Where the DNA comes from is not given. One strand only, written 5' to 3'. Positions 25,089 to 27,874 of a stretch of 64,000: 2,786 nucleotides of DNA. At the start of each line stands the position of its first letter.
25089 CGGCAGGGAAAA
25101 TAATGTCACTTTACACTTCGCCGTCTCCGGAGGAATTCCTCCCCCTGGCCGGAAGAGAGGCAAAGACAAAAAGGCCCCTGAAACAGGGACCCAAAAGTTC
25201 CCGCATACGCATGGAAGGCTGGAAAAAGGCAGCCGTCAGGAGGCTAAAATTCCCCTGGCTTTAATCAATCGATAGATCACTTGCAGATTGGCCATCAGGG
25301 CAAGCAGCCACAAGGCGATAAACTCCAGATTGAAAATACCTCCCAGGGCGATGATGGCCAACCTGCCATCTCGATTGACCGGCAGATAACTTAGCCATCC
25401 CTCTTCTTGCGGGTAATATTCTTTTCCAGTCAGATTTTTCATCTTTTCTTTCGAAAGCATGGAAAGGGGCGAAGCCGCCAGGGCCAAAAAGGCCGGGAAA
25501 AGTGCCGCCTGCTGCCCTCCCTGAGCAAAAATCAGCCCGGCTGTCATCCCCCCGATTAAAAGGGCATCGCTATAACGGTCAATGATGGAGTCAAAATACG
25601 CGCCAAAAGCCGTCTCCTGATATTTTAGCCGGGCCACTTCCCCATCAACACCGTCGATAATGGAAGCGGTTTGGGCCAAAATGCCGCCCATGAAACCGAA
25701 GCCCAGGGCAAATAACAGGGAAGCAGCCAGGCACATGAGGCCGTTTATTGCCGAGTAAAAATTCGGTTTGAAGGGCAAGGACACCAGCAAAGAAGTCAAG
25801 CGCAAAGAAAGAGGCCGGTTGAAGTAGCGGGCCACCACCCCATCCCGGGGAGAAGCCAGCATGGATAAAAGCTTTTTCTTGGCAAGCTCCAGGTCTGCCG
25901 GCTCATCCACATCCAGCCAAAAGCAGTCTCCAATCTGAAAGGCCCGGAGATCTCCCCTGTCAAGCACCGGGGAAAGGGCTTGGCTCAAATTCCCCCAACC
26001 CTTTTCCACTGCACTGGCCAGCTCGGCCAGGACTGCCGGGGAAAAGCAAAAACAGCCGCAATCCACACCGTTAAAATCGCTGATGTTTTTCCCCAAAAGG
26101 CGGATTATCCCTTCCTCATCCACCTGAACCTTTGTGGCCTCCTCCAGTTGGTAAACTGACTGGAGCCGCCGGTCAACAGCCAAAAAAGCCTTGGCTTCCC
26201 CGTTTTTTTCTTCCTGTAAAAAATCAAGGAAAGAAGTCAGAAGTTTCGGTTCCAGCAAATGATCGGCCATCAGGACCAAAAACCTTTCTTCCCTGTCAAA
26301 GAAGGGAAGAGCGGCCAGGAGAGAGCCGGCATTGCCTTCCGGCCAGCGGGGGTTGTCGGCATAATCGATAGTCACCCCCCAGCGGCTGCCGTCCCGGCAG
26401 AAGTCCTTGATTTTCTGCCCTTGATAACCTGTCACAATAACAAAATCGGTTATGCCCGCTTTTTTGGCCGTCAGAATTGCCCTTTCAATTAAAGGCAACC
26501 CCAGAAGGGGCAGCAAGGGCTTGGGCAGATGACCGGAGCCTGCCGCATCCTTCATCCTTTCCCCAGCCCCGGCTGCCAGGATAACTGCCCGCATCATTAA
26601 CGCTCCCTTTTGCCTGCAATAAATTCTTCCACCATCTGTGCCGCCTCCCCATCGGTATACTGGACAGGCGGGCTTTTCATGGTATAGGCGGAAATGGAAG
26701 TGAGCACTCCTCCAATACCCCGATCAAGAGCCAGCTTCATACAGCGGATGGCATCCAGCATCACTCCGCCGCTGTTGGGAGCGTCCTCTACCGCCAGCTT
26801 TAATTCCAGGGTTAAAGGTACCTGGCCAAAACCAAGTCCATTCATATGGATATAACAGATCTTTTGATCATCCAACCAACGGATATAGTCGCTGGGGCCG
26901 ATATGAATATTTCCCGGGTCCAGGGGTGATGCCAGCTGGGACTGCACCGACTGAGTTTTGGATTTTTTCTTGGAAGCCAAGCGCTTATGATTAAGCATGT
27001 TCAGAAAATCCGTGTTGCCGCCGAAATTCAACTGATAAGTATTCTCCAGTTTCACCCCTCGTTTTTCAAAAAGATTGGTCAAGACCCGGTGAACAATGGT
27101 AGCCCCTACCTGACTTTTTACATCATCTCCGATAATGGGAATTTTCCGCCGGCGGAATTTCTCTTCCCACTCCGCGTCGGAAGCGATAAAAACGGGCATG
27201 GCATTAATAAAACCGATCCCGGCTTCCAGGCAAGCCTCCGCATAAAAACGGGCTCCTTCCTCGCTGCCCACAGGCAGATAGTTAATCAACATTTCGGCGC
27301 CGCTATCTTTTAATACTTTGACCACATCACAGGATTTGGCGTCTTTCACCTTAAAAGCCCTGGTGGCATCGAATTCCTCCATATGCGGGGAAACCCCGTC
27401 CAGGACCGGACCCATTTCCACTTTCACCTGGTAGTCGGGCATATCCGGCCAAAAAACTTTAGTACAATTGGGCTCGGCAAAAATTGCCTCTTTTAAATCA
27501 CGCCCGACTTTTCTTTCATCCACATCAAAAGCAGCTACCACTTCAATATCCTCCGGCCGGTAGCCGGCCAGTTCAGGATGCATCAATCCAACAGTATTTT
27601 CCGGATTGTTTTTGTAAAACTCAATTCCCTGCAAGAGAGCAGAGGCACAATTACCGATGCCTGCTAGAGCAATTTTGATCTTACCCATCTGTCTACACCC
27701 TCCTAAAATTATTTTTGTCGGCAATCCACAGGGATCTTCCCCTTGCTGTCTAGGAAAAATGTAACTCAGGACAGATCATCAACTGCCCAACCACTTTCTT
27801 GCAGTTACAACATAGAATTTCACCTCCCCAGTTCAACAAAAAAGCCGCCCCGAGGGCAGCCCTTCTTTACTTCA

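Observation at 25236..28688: A di-myo-inositol-phosphate (thermoprotective solute) biosynthesis cluster with an adjacent PHP-family phosphatase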

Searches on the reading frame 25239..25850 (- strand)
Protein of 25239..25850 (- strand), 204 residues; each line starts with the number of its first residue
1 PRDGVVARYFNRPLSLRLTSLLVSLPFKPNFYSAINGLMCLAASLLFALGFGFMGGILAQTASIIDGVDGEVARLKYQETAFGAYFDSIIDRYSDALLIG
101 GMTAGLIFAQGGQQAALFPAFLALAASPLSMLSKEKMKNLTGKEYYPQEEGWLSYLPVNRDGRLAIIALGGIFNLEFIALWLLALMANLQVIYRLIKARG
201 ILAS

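Call 77: search_solved_structures(query=window:25239-25850:-, max_evalue=0.01, show_alignments=5)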
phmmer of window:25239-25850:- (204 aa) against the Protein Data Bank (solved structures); distinct sequences matched with E-value up to 0.01: 7.
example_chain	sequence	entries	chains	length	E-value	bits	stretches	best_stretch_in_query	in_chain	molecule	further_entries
4o6m_A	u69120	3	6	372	3.3e-26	95.7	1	3-199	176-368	AF2299, a CDP-alcohol phosphotransferase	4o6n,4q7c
4mnd_A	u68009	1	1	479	6.1e-14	55.7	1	3-191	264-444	CTP L-myo-inositol-1-phosphate cytidylyltransferase/CDP-L-myo-inositol myo-inositolphospho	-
5d92_D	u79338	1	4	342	1.8e-07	34.6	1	14-139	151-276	AF2299 protein,Phosphatidylinositol synthase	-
5d91_A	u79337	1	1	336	5.4e-07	33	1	15-139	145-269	AF2299 protein,Phosphatidylinositol synthase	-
6wm5_A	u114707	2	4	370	1e-05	28.9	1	14-113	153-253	AfCTD-Phosphatidylinositol-phosphate synthase (PIPS) fusion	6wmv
6h5a_A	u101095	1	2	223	0.00054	23.3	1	27-125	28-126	CDP-diacylglycerol--inositol 3-phosphatidyltransferase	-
6h53_A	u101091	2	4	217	0.00055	23.2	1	27-125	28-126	CDP-diacylglycerol--inositol 3-phosphatidyltransferase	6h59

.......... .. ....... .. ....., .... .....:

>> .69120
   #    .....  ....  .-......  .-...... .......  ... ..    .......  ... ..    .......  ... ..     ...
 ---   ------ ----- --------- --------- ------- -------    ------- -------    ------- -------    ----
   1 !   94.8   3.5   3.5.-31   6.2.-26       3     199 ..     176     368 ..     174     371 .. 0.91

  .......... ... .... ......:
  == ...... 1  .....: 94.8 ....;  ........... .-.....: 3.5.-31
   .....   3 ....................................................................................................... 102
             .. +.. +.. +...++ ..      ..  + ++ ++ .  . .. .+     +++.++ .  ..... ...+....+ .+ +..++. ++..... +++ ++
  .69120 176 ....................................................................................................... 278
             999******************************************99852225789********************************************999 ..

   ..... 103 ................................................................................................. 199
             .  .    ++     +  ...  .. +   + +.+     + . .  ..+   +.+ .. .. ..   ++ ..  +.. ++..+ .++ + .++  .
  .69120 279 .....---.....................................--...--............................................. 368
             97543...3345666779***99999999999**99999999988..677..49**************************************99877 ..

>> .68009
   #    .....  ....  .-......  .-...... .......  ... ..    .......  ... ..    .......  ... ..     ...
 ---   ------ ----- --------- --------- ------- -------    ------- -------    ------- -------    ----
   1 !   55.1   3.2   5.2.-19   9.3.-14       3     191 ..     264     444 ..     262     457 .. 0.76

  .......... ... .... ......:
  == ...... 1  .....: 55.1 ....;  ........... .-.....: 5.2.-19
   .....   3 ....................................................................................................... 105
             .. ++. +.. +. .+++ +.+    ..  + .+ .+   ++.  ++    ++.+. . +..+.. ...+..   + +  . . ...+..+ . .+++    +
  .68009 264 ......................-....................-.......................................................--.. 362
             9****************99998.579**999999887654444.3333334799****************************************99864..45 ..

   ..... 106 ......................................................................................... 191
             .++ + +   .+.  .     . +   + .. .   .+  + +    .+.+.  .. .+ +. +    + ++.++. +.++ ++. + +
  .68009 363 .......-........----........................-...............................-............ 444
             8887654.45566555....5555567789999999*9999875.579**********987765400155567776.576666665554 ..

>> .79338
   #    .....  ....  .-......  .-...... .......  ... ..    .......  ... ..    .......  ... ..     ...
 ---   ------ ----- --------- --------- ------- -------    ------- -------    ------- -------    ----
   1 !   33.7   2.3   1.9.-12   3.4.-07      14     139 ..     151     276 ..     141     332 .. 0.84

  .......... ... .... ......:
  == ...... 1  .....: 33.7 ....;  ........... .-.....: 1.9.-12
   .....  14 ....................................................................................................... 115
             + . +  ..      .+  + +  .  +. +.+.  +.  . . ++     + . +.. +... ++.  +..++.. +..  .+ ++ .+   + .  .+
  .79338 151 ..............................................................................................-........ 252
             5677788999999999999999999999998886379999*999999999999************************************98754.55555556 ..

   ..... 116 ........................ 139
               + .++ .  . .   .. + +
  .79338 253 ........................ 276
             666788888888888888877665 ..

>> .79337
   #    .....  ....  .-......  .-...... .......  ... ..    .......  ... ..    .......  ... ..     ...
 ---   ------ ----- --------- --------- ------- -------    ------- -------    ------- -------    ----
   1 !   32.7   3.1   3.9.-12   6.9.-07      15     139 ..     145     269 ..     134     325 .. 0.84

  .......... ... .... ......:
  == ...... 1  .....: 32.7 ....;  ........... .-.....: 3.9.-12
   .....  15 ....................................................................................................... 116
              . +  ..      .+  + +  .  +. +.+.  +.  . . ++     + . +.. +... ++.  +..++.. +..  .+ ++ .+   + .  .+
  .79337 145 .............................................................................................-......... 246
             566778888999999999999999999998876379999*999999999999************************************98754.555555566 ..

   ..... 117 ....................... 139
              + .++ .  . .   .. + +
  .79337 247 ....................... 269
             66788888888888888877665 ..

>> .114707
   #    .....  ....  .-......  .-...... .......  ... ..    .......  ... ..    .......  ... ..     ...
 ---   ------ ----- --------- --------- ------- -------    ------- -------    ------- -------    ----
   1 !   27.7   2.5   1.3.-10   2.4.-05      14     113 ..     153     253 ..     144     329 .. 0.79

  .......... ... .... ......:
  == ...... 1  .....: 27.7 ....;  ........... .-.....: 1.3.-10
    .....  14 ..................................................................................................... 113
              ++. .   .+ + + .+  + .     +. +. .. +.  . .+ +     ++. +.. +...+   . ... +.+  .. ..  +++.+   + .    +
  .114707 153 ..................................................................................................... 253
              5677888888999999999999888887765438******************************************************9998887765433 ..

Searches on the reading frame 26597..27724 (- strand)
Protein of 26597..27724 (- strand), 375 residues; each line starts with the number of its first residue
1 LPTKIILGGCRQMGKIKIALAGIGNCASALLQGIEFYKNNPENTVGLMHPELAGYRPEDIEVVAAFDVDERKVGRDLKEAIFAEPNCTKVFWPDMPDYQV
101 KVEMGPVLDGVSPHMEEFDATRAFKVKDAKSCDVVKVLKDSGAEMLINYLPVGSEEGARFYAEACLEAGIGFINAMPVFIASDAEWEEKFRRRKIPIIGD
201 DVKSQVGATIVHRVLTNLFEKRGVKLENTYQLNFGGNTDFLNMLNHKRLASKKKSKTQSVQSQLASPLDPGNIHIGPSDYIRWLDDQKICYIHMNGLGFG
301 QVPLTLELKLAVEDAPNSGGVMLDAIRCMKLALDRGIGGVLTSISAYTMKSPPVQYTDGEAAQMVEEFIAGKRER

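Call 4: search_protein_families(library=pfam, proteins=[window:26597-27724:-])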
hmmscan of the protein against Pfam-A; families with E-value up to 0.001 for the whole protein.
window:26597-27724:- (375 aa): 2 families
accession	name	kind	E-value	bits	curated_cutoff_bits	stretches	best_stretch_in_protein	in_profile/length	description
PF01658.22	Inos-1-P_synth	-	6.2e-34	116.8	27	1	207-314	1-106/107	Myo-inositol-1-phosphate synthase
PF07994.18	NAD_binding_5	-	0.00018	21.5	25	0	160-265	207-314/321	Myo-inositol-1-phosphate synthase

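Call 5: search_protein_families(library=ncbifam, proteins=[window:26597-27724:-], max_evalue=0.01)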
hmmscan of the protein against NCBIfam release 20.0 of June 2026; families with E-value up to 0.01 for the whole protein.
window:26597-27724:- (375 aa): 1 family
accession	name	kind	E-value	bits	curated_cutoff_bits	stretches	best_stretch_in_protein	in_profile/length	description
TIGR03450.1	mycothiol_INO1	equivalog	2.2e-131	438.2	638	1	16-369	1-355/355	inositol-3-phosphate synthase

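Call 74: search_solved_structures(query=window:26597-27688:-, max_evalue=1e-10)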
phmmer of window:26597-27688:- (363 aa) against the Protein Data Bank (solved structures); distinct sequences matched with E-value up to 1e-10: 3.
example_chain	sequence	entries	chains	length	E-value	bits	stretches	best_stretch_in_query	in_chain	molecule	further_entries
1gr0_A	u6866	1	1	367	3.3e-117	394.9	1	3-359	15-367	INOSITOL-3-PHOSPHATE SYNTHASE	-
6k96_A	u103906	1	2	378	1.5e-58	201.9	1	3-343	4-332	Five-membered-cyclitol-phosphate synthase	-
3cin_A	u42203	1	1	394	9.2e-27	97.4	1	145-341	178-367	Myo-inositol-1-phosphate synthase-related protein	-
